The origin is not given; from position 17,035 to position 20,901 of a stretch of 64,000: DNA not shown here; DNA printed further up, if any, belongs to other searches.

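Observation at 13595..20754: Tandem paralogous zinc-ribbon / nucleotidyl-cyclase / STAND-NTPase / TPR proteins with no DNA-binding output: candidate cyclase-effector STAND pair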

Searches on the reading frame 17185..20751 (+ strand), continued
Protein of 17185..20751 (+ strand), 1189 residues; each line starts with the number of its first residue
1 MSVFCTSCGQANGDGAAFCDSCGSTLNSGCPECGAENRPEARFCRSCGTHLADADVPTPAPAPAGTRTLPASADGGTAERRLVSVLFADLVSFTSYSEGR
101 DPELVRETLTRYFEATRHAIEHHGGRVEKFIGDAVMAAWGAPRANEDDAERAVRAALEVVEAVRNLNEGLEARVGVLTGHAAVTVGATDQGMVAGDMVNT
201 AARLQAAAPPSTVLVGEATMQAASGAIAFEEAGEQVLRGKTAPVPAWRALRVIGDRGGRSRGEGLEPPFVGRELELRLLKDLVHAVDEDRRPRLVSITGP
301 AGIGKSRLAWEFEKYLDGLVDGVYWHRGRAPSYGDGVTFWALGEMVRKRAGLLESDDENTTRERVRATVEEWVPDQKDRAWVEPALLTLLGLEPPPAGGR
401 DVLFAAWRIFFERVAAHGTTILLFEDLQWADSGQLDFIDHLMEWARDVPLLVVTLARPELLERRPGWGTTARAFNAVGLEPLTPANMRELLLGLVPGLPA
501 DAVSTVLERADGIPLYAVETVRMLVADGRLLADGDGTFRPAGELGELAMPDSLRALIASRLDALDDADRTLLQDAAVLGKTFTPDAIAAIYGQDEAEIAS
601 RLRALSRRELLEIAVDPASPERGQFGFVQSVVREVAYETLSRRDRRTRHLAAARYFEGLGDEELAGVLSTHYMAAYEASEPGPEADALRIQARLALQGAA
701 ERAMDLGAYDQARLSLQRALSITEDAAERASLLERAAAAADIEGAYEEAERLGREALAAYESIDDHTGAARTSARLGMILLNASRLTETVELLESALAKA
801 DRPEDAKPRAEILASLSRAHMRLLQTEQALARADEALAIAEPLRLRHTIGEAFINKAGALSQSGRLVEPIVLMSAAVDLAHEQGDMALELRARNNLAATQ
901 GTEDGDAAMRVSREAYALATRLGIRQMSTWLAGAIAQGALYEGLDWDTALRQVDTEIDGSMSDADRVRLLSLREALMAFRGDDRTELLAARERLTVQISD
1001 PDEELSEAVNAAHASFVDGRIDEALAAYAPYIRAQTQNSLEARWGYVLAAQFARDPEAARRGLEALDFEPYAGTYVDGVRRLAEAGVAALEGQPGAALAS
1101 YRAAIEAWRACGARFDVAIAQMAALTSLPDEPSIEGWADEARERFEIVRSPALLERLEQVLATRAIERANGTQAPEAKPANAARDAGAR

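Call 35: find_related_loci(query=A2, collection=genome_contigs, flank=10000)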
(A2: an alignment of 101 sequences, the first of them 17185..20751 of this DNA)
Query A2 (1189 aa) in genome_contigs; peptide patterns used: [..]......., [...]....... (x = any residue, [..] = any of these).
600 stretches matched a pattern (row limit reached: there are more); 590 encode a relative of the query (tblastn E <= 1e-3); the best 80 are kept; 80 distinct loci.
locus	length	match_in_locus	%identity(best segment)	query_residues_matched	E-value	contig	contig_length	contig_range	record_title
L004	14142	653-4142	67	1-1164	0e+0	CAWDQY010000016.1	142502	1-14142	MAG: uncultured Chloroflexia bacterium isolate MFD04716.bin.2.161 genome assembly, contig: contig_55817, whole genome sh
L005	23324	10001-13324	54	3-1113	0e+0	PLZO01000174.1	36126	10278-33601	MAG: Chloroflexi bacterium isolate palsa_1068 73.20120700_P3D.134_contig_3022, whole genome shotgun sequence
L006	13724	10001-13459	50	3-1163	0e+0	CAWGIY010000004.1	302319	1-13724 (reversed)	MAG: uncultured Chloroflexia bacterium isolate MFD05747.bin.1.151 genome assembly, contig: contig_23602, whole genome sh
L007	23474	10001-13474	50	2-1163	0e+0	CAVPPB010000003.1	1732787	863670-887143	MAG: uncultured Chloroflexia bacterium isolate MFD09779.bin.2.2 genome assembly, contig: contig_5607, whole genome shotg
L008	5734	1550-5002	49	3-1162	0e+0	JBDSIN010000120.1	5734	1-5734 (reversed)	MAG: Candidatus Limnocylindria bacterium isolate cluster1_bin.30 k127_4759939, whole genome shotgun sequence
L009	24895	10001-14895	49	5-1179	0e+0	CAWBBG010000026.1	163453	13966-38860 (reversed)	MAG: uncultured Chloroflexia bacterium isolate MFD02923.bin.2.22 genome assembly, contig: contig_8371, whole genome shot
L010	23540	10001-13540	49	1-1165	0e+0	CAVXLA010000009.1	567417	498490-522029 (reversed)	MAG: uncultured Chloroflexia bacterium isolate MFD05942.bin.2.338 genome assembly, contig: contig_6580, whole genome sho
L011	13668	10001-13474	49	3-1162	0e+0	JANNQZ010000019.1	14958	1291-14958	MAG: Chloroflexota bacterium isolate SOY_31_metabat_391_sub SOY_31_k141_1095486, whole genome shotgun sequence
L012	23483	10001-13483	50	2-1162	0e+0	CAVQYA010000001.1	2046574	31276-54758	MAG: uncultured Chloroflexia bacterium isolate MFD05942.bin.1.132 genome assembly, contig: contig_11838, whole genome sh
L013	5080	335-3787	50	1-1158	0e+0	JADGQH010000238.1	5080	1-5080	MAG: Chloroflexota bacterium isolate Chersky.27_23 contig-100_4523, whole genome shotgun sequence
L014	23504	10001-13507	49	3-1164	0e+0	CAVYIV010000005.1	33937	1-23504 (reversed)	MAG: uncultured Chloroflexia bacterium isolate MFD01476.bin.2.150 genome assembly, contig: contig_119143, whole genome s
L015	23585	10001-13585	48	1-1165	0e+0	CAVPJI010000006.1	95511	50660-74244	MAG: uncultured Chloroflexia bacterium isolate MFD00032.bin.2.190 genome assembly, contig: contig_131247, whole genome s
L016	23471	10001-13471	49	1-1164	0e+0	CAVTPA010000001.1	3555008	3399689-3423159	MAG: uncultured Chloroflexia bacterium isolate MFD00905.bin.2.8 genome assembly, contig: contig_3698, whole genome shotg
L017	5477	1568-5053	48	3-1163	0e+0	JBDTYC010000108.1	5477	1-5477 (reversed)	MAG: Chloroflexota bacterium isolate cluster4_bin.130 NODE_57539_length_5477_cov_10.083917, whole genome shotgun sequenc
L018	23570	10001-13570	47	3-1183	0e+0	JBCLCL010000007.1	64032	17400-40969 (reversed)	Candidatus Limnocylindrales bacterium isolate SLM_LV1_BS-J21 Node_7_length_64032_cov_33.981130, whole genome shotgun seq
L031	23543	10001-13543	46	3-1189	0e+0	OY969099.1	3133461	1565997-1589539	MAG: uncultured Actinomycetes bacterium isolate MFD01721.bin.1.13 genome assembly, chromosome: 1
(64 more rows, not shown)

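Call 54: predict_structure(alignment_id=A2)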
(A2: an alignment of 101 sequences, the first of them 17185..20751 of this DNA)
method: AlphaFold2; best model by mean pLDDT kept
length: 1189 residues; sequences in the alignment: 101
mean_pLDDT: 87.7   pTM: 0.64
mean pLDDT of the five models: 87.7, 85.9, 79.4, 78.7, 78.4
residues with pLDDT >= 90: 792; 70-90: 245; 50-70: 91; < 50: 61
segments of 3 or more residues with pLDDT < 50: 25-30, 53-75, 255-261, 1178-1189
pLDDT, mean of each block of 10 residues (from residue 1): 64 63 50 54 59 38 33 54 92 85 89 93 89 90 79 95 88 94 63 74 95 96 88 91 93 56 74 95 94 93 87 82 84 67 91 87 96 95 95 89 95 95 90 91 94 91 85 90 92 93 86 85 85 90 76 71 85 88 87 89 68 51 67 85 94 94 91 96 96 97 92 96 97 98 97 98 98 98 97 98 97 98 97 98 98 98 97 98 96 97 97 97 95 98 96 96 95 98 95 90 95 97 98 94 98 98 97 97 98 98 98 98 97 96 98 97 93 53 41
secondary structure, 60 per line:
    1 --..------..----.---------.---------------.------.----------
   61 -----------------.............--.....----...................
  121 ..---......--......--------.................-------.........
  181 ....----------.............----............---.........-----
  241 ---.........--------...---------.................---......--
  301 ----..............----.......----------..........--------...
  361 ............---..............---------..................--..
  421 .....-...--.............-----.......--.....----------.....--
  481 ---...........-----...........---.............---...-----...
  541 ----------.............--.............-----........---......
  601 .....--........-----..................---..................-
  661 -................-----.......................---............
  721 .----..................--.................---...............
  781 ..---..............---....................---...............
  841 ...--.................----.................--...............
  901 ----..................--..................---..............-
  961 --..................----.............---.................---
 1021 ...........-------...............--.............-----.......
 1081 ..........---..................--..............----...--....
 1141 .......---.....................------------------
elements in order (helices of 4 or more, strands of 3 or more residues): E78-90 H93-97 H102-122 E126-131 E134-139 H148-164 E172-184 H195-207 E212-216 H217-223 E227-235 E244-252 H273-289 E293-298 H305-318 E323-329 H340-349 H358-372 H376-389 H399-416 E419-425 H432-444 E450-456 H459-463 E474-478 H484-494 H500-510 H514-526 E530-532 E538-540 H551-563 H566-578 H584-591 H595-605 H608-615 H621-638 H642-659 H662-677 H683-705 H709-721 H726-743 H746-762 H766-782 H786-799 H803-822 H826-843 H846-862 H867-883 H886-900 H905-922 H925-942 H946-959 H963-980 H985-997 H1001-1017 H1021-1031 H1039-1053 H1056-1068 H1074-1090 H1094-1111 H1114-1127 H1137-1147 H1151-1171

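Call 56: fold_search(model_id=the predicted structure, library=pdb)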
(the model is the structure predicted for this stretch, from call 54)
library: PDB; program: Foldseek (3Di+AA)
matches with E <= 10: 1728; with E <= 0.001: 364
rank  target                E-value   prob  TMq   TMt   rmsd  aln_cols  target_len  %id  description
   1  6mfv_A                4.2e-12  1.00  0.16  0.27  24.1       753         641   14  Crystal structure of the Signal Transduction ATPase with Numerous Domains (STAND) protein with a tetratricopeptide rep (released 2019-02-20)
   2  3r5g_B                2.8e-11  1.00  0.14  0.82   3.5       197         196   25  Crystal structure of the adenylyl cyclase CyaB from P. aeruginosa (released 2012-01-11)
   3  1wc3_B                3.8e-11  1.00  0.14  0.76   3.5       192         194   30  Soluble adenylyl cyclase CyaC from S. platensis in complex with alpha, beta-methylene-ATP and Strontium (released 2004-12-20)
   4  1wc1_B                4.7e-11  1.00  0.14  0.76   3.5       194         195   30  Soluble adenylyl cyclase CyaC from S. platensis in complex with Rp- ATPalphaS (released 2004-12-20)
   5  1wc0_B                6.3e-11  1.00  0.13  0.75   3.5       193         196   30  Soluble adenylyl cyclase CyaC from S. platensis in complex with alpha, beta-methylene-ATP (released 2004-12-20)
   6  1wc1_A                6.6e-11  1.00  0.13  0.76   3.4       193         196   30  Soluble adenylyl cyclase CyaC from S. platensis in complex with Rp- ATPalphaS (released 2004-12-20)
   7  1wc1_C                6.6e-11  1.00  0.13  0.76   3.6       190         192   30  Soluble adenylyl cyclase CyaC from S. platensis in complex with Rp- ATPalphaS (released 2004-12-20)
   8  3r5g_A                9.1e-11  1.00  0.14  0.82   3.2       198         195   25  Crystal structure of the adenylyl cyclase CyaB from P. aeruginosa (released 2012-01-11)
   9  6fht_B                1.1e-10  1.00  0.14  0.23   3.1       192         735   31  Crystal structure of an artificial phytochrome regulated adenylate/guanylate cyclase in its dark adapted Pr form (released 2018-04-18)
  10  2bw7_B                1.3e-10  1.00  0.14  0.77   3.3       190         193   30  A novel mechanism for adenylyl cyclase inhibition from the crystal structure of its complex with catechol estrogen (released 2005-07-20)
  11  1wc5_D                1.8e-10  1.00  0.13  0.76   3.7       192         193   30  Soluble adenylyl cyclase CyaC from S. platensis in complex with alpha, beta-methylene-ATP in presence of bicarbonate (released 2004-12-20)
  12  2w01_B                1.8e-10  1.00  0.15  0.82   3.4       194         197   31  Crystal structure of the guanylyl cyclase Cya2 (released 2008-09-30)
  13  2w01_A                2.1e-10  1.00  0.14  0.77   3.6       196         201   31  Crystal structure of the guanylyl cyclase Cya2 (released 2008-09-30)
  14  1wc0_A                2.2e-10  1.00  0.13  0.73   3.7       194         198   30  Soluble adenylyl cyclase CyaC from S. platensis in complex with alpha, beta-methylene-ATP (released 2004-12-20)
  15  1wc4_B                2.3e-10  1.00  0.13  0.75   3.6       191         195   30  Soluble adenylyl cyclase CyaC from S. platensis in complex with alpha, beta-methylene-ATP and Europium (released 2004-12-20)
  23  8dgc_B                1.4e-09  1.00  0.18  0.12  25.5      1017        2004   16  Avs3 bound to phage PhiV-1 terminase (released 2022-08-03)
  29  8dgc_A                6.0e-09  1.00  0.17  0.12  25.4      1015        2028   16  Avs3 bound to phage PhiV-1 terminase (released 2022-08-03)
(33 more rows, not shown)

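Call 67: search_protein_representatives(protein=window:17185-20751:+)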
Query: 1189 residues. Proteins with E-value up to 0.001 (for the whole library): 136650; up to 1e-10: 65552; up to 1e-30: 16972. The best 150 are listed.
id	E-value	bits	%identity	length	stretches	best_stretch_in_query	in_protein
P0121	0.0e+00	1148.1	52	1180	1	3-1181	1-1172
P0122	0.0e+00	1126.3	50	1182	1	5-1183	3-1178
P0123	0.0e+00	1034.9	48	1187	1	3-1181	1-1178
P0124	0.0e+00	1013.8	50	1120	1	72-1187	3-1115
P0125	7.9e-295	997.6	51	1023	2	4-761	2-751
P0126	2.0e-294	996.3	49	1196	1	3-1175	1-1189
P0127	7.4e-291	984.5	48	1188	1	4-1168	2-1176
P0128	5.4e-288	975.0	46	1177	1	5-1186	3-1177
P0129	1.3e-286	970.5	61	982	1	4-771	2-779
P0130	2.6e-284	962.8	49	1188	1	5-1168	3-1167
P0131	8.5e-282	954.5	49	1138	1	74-1161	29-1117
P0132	3.0e-280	949.3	59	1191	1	4-803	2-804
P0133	6.7e-280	948.2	47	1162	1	27-1163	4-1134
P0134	1.6e-279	946.9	48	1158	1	5-1168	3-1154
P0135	2.5e-279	946.3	48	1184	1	3-1122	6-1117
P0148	3.0e-258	876.5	46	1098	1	77-1171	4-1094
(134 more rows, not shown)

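Call 70: search_dna_similar(query=window:17185-20751:+, collection=plasmids, mode=protein, max_rows=15, max_evalue=1e-20)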
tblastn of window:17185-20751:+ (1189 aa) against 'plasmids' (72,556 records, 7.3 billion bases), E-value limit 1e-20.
Records with a match: 237; places in all: 353; records where one place covers at least 80% of the query: 0.
Best place of each record, by identity: <60% 237.
By first word of the organism name: Sinorhizobium 111; Rhizobium 60; Cupriavidus 11; Burkholderia 9; Paraburkholderia 9; Caballeronia 8; Microvirga 7; Phyllobacterium 4; Bradyrhizobium 4; Mesorhizobium 3; and 7 more.
By predicted mobility (MOB-suite, as given by PLSDB): non-mobilizable 98; conjugative 93; mobilizable 46.
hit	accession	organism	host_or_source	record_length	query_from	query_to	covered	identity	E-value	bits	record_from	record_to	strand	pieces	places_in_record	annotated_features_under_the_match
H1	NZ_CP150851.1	Burkholderia pyrrocinia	-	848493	5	722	60%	30.2%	3e-41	174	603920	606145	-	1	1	adenylate/guanylate cyclase domain-containing protein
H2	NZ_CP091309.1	Burkholderia pyrrocinia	-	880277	5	722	60%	29.9%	4e-40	171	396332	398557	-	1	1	adenylate/guanylate cyclase domain-containing protein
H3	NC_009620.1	Sinorhizobium medicae WSM419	-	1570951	2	649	54%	33.1%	1e-50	204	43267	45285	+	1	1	none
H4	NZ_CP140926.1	Sinorhizobium medicae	Medicago lupulina,whole organism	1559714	2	649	54%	33.1%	3e-50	203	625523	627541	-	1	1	none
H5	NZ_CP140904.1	Sinorhizobium medicae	Medicago lupulina,whole organism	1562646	2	649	54%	33.1%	3e-50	203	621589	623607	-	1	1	none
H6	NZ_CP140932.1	Sinorhizobium medicae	Medicago lupulina,whole organism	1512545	2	649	54%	32.9%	3e-49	200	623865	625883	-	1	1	none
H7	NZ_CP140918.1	Sinorhizobium medicae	Medicago lupulina,whole organism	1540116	2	649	54%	32.9%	3e-49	200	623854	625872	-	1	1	none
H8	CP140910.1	Sinorhizobium medicae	Medicago lupulina,whole organism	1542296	2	649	54%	32.9%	3e-49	200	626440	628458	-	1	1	adenylate/guanylate cyclase domain-containing protein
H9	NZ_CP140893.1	Sinorhizobium medicae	Medicago lupulina,whole organism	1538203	2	649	54%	32.9%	3e-49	200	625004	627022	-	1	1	none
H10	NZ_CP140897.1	Sinorhizobium medicae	Medicago lupulina,whole organism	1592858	2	649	54%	32.9%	4e-49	200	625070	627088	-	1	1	none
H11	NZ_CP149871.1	Sinorhizobium medicae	Melilotus albus,Cell Culture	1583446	2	649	54%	32.9%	4e-49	199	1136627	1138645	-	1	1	none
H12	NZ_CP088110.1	Sinorhizobium medicae WSM1115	cell culture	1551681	2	649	54%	32.9%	9e-49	198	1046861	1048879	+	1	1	none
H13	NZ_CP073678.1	Cupriavidus sp. KK10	Isolate,A bacterial consortium from ...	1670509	5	722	60%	29.6%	3e-43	181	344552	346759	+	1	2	none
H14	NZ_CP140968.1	Sinorhizobium medicae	Medicago lupulina,whole organism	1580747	2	649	54%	32.8%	2e-48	198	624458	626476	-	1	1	none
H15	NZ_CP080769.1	Cupriavidus pinatubonensis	genomic assembly,soil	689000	5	723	60%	29.5%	1e-38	166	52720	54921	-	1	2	adenylate/guanylate cyclase domain-containing protein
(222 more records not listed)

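Call 71: search_dna_similar(query=window:17185-20751:+, collection=phages, mode=protein, max_rows=10, max_evalue=1e-10)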
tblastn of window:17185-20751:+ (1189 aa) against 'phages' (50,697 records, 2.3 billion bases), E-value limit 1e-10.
No match.

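Call 72: get_annotated_region(hit=H8, flank=4000)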
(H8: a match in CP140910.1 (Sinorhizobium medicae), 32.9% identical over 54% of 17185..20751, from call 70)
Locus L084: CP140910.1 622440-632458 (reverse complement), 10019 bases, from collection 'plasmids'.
description: Sinorhizobium medicae strain ml29 plasmid pMl3, complete sequence
organism: Sinorhizobium medicae (NCBI taxid 110321)
taxonomy: Bacteria; Pseudomonadota; Alphaproteobacteria; Hyphomicrobiales; Rhizobiaceae; Sinorhizobium; Sinorhizobium medicae
host: -; source: Medicago lupulina,whole organism; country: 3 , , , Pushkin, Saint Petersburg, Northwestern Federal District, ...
typing (MOB-suite, as given by PLSDB): mobilizable; relaxase MOBQ
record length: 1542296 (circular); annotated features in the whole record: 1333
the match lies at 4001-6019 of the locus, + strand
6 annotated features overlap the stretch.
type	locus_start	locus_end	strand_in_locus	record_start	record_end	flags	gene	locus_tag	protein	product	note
CDS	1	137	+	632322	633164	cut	-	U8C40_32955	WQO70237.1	class I fructose-bisphosphate aldolase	-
CDS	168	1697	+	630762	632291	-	-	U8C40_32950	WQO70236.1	FGGY-family carbohydrate kinase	-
CDS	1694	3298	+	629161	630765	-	-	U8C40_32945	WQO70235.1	GMC family oxidoreductase N-terminal domain-containing protein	-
CDS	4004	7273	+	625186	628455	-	-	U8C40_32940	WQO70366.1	adenylate/guanylate cyclase domain-containing protein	-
CDS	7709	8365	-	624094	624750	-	-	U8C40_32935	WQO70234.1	redoxin domain-containing protein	-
CDS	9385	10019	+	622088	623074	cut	nuoH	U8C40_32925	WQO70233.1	NADH-quinone oxidoreductase subunit NuoH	-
